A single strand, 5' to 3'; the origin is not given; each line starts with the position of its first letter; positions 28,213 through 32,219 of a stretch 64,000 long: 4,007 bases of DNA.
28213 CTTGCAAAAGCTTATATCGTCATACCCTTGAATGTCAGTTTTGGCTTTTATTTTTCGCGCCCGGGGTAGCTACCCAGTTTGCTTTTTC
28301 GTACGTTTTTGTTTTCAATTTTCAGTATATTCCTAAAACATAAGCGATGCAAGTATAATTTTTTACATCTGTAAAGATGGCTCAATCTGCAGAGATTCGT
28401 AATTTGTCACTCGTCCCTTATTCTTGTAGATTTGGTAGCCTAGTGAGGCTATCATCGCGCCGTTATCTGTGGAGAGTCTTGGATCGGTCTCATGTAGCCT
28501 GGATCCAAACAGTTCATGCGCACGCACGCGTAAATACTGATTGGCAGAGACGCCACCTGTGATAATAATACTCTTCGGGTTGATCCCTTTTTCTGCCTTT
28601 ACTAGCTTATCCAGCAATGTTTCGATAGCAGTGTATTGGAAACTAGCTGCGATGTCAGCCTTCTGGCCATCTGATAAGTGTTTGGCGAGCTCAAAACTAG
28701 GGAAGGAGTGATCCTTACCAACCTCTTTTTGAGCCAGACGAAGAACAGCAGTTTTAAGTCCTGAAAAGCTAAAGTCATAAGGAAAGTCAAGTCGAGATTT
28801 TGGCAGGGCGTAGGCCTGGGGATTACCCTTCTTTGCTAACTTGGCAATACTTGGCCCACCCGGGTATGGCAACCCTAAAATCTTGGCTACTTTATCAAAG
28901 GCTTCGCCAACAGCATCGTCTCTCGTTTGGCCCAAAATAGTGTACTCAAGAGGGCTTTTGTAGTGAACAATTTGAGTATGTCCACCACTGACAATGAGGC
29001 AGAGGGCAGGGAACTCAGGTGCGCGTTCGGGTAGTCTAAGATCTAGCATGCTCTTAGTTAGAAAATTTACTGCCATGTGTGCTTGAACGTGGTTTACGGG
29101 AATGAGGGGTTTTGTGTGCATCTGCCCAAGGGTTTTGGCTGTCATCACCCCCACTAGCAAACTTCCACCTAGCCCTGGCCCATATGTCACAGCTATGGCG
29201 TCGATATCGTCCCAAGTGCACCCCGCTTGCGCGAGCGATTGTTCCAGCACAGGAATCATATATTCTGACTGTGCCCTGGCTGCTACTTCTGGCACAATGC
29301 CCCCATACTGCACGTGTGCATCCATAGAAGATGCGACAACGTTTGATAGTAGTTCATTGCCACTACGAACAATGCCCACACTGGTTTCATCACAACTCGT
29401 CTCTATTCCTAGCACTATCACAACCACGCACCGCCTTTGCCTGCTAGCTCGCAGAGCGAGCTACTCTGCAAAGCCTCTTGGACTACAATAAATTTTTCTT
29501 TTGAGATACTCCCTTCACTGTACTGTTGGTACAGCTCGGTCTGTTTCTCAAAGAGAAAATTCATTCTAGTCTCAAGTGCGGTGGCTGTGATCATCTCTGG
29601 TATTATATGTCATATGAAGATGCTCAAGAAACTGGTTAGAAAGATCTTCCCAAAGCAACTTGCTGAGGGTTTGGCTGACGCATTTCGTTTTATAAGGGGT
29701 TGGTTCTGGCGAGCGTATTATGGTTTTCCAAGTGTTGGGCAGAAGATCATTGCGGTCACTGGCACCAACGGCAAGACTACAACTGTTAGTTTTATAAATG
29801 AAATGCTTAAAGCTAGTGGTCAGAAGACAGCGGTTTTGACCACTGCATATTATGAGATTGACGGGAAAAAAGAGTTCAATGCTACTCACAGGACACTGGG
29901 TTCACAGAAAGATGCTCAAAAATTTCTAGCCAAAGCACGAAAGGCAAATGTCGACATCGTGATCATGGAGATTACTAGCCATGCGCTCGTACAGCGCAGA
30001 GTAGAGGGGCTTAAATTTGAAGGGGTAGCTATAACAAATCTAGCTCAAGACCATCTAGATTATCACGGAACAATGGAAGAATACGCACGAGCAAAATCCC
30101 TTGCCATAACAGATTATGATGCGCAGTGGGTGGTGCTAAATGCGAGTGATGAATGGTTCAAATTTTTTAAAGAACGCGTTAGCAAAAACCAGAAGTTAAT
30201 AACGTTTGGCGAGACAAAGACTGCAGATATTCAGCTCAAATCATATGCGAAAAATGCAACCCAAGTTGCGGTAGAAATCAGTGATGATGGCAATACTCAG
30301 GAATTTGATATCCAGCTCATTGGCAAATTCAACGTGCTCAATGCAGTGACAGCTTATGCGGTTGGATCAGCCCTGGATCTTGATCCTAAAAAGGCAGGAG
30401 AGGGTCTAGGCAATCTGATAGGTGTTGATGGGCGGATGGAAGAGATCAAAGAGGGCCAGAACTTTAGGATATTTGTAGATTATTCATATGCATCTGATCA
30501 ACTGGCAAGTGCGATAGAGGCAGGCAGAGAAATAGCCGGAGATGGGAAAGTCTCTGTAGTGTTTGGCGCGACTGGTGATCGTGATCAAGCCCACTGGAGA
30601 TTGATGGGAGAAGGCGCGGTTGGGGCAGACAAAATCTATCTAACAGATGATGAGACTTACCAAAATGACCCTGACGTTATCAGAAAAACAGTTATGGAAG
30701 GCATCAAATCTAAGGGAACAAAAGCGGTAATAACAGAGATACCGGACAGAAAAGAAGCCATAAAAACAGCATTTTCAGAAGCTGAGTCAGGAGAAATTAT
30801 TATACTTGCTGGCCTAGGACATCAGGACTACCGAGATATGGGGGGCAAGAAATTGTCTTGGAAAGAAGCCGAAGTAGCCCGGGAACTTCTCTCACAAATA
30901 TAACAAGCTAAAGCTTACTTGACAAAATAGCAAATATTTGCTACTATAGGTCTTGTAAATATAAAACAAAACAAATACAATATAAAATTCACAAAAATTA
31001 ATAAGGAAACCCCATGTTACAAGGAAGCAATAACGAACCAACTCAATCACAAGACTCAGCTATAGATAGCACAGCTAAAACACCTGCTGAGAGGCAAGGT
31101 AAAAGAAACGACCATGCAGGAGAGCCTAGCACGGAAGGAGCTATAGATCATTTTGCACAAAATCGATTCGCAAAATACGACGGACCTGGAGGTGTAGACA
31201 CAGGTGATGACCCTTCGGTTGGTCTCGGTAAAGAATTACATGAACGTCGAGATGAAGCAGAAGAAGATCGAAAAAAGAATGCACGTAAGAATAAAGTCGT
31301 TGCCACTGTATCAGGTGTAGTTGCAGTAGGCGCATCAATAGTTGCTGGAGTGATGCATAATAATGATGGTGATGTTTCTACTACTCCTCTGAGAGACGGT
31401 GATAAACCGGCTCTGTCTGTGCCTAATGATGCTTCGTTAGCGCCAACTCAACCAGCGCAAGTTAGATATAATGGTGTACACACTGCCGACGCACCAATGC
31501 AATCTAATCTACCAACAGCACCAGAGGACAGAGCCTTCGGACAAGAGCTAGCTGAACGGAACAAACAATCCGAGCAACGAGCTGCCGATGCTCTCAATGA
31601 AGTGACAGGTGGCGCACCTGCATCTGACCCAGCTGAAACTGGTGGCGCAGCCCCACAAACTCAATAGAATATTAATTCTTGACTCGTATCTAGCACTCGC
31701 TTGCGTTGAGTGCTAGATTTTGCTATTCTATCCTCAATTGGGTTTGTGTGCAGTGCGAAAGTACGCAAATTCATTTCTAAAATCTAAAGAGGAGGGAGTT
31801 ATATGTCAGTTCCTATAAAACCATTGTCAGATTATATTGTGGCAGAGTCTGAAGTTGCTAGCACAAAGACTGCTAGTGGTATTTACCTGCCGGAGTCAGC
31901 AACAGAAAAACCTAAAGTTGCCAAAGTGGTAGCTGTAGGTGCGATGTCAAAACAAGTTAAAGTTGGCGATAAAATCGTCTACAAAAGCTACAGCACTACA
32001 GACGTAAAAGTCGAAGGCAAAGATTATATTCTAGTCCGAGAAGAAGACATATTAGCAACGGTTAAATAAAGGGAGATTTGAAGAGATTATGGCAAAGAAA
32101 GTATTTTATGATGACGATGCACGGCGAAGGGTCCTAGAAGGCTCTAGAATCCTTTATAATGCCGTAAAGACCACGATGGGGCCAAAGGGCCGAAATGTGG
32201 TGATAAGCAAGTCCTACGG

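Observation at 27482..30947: Identical 25-nt promoter with an embedded perfect palindromic operator in front of two separate membrane-protein genes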

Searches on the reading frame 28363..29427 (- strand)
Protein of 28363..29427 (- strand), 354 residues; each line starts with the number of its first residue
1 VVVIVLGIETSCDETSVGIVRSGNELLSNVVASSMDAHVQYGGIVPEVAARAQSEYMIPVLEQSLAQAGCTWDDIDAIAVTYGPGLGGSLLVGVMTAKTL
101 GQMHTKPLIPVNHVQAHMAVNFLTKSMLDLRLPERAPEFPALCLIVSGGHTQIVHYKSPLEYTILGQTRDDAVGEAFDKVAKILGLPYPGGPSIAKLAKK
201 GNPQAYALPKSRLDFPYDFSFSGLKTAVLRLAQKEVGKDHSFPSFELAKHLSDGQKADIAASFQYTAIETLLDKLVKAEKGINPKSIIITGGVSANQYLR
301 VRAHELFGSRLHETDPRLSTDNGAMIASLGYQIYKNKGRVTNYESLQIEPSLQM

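Call 9: search_protein_families(library=pfam, proteins=[window:28363-29427:-], max_evalue=0.01)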
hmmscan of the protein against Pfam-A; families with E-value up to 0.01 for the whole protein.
window:28363-29427:- (354 aa): 3 families
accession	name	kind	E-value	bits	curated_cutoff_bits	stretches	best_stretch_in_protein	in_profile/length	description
PF00814.31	TsaD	-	5.6e-87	292.2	24.8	1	25-327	1-263/264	tRNA N6-adenosine threonylcarbamoyltransferase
PF22521.2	HypF_C_2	-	0.00017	21.9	27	1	250-307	159-217/241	Carbamoyltransferase, Kae1-like Domain, second subdomain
PF02543.21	Carbam_trans_N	-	0.00043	20.3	24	1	100-297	119-314/346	Carbamoyltransferase N-terminus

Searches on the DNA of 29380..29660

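Call 60: search_rna_families(source=window, start=29380, end=29660, threshold=evalue, max_evalue=1, show_alignments=2)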
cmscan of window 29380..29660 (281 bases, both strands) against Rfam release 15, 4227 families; matches with E-value up to 1: 0.
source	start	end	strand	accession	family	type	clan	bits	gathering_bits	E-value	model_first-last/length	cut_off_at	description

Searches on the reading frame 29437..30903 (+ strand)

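Call 9: search_protein_families(library=pfam, proteins=[window:29437-30903:+], max_evalue=0.01)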
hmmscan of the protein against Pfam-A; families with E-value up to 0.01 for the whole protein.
window:29437-30903:+ (488 aa): 4 families
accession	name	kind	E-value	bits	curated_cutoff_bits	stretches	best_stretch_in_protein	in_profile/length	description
PF08245.18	Mur_ligase_M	-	5.7e-47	160.7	24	1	107-309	1-199/200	Mur ligase middle domain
PF02875.26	Mur_ligase_C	-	7.9e-18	65.9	28.4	1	332-459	1-125/127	Mur ligase, glutamate ligase domain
PF01012.27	ETF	-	3.1e-06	27.6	26.7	1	358-433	19-95/181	Electron transfer flavoprotein domain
PF19842.5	YqeC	-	0.00017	22.3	27.6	1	105-175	1-67/145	YqeC protein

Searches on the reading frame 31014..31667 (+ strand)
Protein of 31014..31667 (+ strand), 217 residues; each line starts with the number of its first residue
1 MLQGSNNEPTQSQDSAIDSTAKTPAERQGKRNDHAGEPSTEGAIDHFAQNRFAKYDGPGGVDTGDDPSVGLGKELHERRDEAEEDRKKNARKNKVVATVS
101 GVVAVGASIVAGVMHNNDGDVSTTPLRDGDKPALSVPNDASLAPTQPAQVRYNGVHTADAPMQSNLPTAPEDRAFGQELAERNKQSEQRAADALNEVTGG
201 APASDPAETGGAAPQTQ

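Call 9: search_protein_families(library=pfam, proteins=[window:31014-31667:+], max_evalue=0.01)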
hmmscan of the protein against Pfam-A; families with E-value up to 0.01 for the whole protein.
window:31014-31667:+ (217 aa): 0 families

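Call 12: find_homologous_proteins(query=window:31014-31667:+)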
Query window:31014-31667:+ (217 aa): 4 proteins with E <= 0.001 among 395 candidates.
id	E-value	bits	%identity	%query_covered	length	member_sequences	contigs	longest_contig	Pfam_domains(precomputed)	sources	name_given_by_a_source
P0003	3.9e-134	463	100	100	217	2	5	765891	-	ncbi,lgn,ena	ncbi:MAG: hypothetical protein AAB423_03600 [Patescibacteria group bacterium]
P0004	3.6e-118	411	89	100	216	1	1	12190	-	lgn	-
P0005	2.4e-84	300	69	100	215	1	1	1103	-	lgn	-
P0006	1.1e-73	266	61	99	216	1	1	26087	-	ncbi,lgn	-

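Call 13: find_encoding_contigs(protein=P0004, flank=10000, max_places=4)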
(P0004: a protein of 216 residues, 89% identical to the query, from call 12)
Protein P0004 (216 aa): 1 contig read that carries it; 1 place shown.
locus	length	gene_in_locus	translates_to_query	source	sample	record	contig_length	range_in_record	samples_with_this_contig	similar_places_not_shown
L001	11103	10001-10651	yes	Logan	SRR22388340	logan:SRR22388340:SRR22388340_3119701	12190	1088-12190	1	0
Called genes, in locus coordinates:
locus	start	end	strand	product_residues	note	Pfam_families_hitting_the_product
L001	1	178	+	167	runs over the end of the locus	PF01812:5-FTHF_cyc-lig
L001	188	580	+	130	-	PF11969:DcpS_C, PF01230:HIT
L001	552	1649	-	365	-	-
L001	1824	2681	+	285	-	PF12844:HTH_19 (faint), PF13560:HTH_31, PF01381:HTH_3, PF13443:HTH_26 (faint), PF00702:Hydrolase, PF13419:HAD_2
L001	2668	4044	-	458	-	PF02878:PGM_PMM_I, PF02879:PGM_PMM_II, PF02880:PGM_PMM_III, PF00408:PGM_PMM_IV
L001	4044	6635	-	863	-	PF00133:tRNA-synt_1, PF09334:tRNA-synt_1g (weak), PF13603:tRNA-synt_1_2, PF09334:tRNA-synt_1g, PF08264:Anticodon_1, PF10458:Val_tRNA-synt_C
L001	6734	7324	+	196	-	-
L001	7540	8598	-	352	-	PF00814:TsaD, PF22521:HypF_C_2 (weak)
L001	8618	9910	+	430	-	PF08245:Mur_ligase_M, PF02875:Mur_ligase_C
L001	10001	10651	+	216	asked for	-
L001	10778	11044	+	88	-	PF00166:Cpn10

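Call 14: find_encoding_contigs(protein=P0006, flank=10000, max_places=4)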
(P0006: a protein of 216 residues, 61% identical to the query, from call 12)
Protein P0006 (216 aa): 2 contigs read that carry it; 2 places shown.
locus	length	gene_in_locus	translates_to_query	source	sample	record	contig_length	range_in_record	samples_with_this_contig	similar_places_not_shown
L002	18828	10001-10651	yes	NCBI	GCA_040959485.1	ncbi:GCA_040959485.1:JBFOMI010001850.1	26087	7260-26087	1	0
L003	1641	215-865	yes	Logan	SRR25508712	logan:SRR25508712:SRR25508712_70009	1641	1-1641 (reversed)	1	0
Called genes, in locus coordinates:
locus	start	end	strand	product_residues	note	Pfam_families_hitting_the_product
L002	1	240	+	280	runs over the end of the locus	PF12844:HTH_19 (weak), PF13443:HTH_26 (weak), PF13560:HTH_31, PF01381:HTH_3, PF00702:Hydrolase, PF13419:HAD_2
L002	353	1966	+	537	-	-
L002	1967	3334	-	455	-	PF02878:PGM_PMM_I, PF02879:PGM_PMM_II, PF02880:PGM_PMM_III, PF00408:PGM_PMM_IV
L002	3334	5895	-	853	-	PF00133:tRNA-synt_1, PF09334:tRNA-synt_1g (weak), PF13603:tRNA-synt_1_2, PF08264:Anticodon_1, PF10458:Val_tRNA-synt_C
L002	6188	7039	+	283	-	-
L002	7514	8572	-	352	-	PF00814:TsaD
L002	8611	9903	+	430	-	PF08245:Mur_ligase_M, PF02875:Mur_ligase_C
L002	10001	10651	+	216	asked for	-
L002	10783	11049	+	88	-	PF00166:Cpn10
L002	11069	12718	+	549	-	PF00118:Cpn60_TCP1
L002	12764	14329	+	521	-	-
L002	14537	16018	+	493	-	PF03109:ABC1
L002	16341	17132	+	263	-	PF00144:Beta-lactamase (faint), PF13354:Beta-lactamase2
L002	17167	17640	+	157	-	-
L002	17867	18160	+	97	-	-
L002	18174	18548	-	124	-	PF00072:Response_reg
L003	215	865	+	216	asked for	-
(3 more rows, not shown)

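Call 15: find_encoding_contigs(protein=P0005, flank=10000, max_places=4)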
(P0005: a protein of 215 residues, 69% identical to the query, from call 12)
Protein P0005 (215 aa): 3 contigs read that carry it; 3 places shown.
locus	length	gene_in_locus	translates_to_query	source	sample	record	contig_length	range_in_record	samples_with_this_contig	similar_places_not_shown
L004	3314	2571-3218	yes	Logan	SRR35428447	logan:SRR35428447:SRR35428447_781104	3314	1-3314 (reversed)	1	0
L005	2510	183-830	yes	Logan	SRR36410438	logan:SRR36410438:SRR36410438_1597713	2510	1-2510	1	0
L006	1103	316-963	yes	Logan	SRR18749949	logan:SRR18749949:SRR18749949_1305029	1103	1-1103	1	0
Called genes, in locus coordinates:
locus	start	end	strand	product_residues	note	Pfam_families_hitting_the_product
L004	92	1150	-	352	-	PF00814:TsaD, PF22521:HypF_C_2 (faint)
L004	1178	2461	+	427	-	PF08245:Mur_ligase_M, PF02875:Mur_ligase_C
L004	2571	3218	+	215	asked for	-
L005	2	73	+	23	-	?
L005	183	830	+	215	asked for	-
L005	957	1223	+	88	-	PF00166:Cpn10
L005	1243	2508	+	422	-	?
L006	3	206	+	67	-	?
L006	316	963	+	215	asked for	-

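Call 36: find_homologous_proteins(query=A4, max_evalue=0.01)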
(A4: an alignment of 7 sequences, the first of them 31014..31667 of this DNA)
Query A4 (7 sequences) (217 aa, profile of the alignment): 8 proteins with E <= 0.01 among 8000 candidates.
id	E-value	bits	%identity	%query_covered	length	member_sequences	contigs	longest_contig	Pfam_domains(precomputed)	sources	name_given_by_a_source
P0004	4.6e-89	316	89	100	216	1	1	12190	-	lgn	-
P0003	1.8e-87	311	100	100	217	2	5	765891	-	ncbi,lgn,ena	ncbi:MAG: hypothetical protein AAB423_03600 [Patescibacteria group bacterium]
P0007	3.3e-81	291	35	82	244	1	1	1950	-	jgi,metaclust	metaclust:\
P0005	1.8e-76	275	69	100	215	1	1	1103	-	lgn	-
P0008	1.9e-65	239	26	59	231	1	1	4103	-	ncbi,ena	-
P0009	1.7e-39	154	35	39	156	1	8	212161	-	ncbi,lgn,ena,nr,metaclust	ncbi:hypothetical protein A3F37_03675 [Candidatus Saccharibacteria bacterium RIFCSPHIGHO2_12_FULL_41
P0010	2.6e-20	91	33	55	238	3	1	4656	-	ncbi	-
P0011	2.8e-20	91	46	30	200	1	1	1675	-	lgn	-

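Call 37: find_encoding_contigs(protein=P0010, flank=10000, max_places=4)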
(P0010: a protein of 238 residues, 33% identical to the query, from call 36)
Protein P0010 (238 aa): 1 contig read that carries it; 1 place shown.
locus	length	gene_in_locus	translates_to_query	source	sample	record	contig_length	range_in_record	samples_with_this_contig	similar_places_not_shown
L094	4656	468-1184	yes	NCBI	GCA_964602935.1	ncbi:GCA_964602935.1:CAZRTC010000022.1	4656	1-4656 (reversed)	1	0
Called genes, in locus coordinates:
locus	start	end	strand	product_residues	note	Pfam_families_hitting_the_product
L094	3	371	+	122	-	?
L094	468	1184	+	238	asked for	-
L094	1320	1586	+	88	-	PF00166:Cpn10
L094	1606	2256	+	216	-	-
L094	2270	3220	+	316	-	PF00118:Cpn60_TCP1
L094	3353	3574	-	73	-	PF24250:HVO_2718 (weak), PF13560:HTH_31, PF12844:HTH_19, PF01381:HTH_3, PF13443:HTH_26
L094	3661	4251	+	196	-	PF11611:DUF4352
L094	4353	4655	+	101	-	?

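Call 38: find_encoding_contigs(protein=P0011, flank=10000, max_places=4)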
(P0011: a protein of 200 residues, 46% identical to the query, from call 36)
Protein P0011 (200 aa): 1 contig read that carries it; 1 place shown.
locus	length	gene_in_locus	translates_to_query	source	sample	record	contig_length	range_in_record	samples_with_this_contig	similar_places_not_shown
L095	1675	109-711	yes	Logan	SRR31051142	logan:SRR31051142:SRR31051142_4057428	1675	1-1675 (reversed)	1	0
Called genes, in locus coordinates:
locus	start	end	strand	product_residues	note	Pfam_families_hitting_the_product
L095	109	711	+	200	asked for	-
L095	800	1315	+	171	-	-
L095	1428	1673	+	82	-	?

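Call 46: search_protein_families(library=pfam, proteins=[L002:6188-7036:+], max_evalue=0.01)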
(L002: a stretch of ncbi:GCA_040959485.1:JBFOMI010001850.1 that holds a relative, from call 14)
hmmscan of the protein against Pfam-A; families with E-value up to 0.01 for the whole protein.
L002:6188-7036:+ (283 aa): 0 families

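Call 69: predict_structure(alignment_id=A7)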
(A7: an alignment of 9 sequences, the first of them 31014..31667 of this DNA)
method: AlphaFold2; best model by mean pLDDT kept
length: 217 residues; sequences in the alignment: 9
mean_pLDDT: 50.1   pTM: 0.16
mean pLDDT of the five models: 50.1, 49.6, 45.1, 44.9, 44.7
residues with pLDDT >= 90: 0; 70-90: 20; 50-70: 76; < 50: 121
segments of 3 or more residues with pLDDT < 50: 1-23, 26-32, 45-47, 49-57, 59-62, 89-127, 199-202, 204-217
pLDDT, mean of each block of 10 residues (from residue 1): 40 41 46 49 49 45 53 61 57 42 36 35 43 51 51 51 60 74 75 57 42 40
secondary structure, 60 per line:
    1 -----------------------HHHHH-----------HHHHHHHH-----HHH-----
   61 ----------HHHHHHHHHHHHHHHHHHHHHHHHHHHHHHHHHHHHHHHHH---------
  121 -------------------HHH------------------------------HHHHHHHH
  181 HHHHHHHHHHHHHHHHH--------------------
elements in order: H24-28 H40-47 H71-111 H173-197

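Call 92: search_protein_families(library=pfam, proteins=[L094:3353-3574:-], max_evalue=0.001)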
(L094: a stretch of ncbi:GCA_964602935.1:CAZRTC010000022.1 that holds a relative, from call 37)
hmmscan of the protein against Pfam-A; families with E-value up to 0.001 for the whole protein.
L094:3353-3574:- (73 aa): 4 families
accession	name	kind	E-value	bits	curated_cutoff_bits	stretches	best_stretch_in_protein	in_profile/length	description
PF01381.28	HTH_3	-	1.2e-17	64.1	23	1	17-69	3-55/55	Helix-turn-helix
PF12844.13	HTH_19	-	1.5e-12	47.7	30.2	1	13-71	2-60/64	Helix-turn-helix domain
PF13560.12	HTH_31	-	9.5e-09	35.9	27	1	10-62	1-54/64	Helix-turn-helix domain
PF13443.12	HTH_26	-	4.4e-08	33.7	22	1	19-72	6-60/63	Cro/C1-type HTH DNA-binding domain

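Call 101: search_protein_families(library=ncbifam, proteins=[window:31014-31667:+, L002:6188-7036:+], max_evalue=0.01)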
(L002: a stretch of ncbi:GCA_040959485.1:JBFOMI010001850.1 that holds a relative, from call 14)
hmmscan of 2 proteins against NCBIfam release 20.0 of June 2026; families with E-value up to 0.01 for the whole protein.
window:31014-31667:+ (217 aa): 1 family
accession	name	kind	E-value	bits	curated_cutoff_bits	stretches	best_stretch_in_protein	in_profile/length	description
NF010436.0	PRK13862.1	equivalog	0.0032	17.2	255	1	131-196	5-72/202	conjugal transfer protein VirC2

L002:6188-7036:+ (283 aa): 0 families

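Call 102: search_protein_representatives(alignment_id=A7)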
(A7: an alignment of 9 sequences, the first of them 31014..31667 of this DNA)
Query: 9 sequences, 237 profile positions. Proteins with E-value up to 0.001 (for the whole library): 6; up to 1e-10: 6; up to 1e-30: 5. The best 6 are listed.
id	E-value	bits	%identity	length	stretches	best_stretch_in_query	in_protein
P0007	1.0e-95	336.5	-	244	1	1-237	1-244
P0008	6.1e-81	288.1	-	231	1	1-225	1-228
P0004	7.4e-75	268.2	-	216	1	1-237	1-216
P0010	2.4e-72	260.0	-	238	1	1-227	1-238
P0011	3.1e-65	236.7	-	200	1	52-237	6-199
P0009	3.3e-28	115.5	-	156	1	60-235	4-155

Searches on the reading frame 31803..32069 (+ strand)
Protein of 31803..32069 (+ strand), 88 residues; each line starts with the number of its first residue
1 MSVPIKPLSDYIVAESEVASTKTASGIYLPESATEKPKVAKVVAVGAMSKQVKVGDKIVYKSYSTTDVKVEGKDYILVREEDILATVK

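Call 9: search_protein_families(library=pfam, proteins=[window:31803-32069:+], max_evalue=0.01)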
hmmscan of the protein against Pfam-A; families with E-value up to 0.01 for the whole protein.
window:31803-32069:+ (88 aa): 1 family
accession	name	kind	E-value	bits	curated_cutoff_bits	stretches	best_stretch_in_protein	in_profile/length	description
PF00166.26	Cpn10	-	3.5e-25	88.3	21.1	1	5-87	2-93/93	Chaperonin 10 Kd subunit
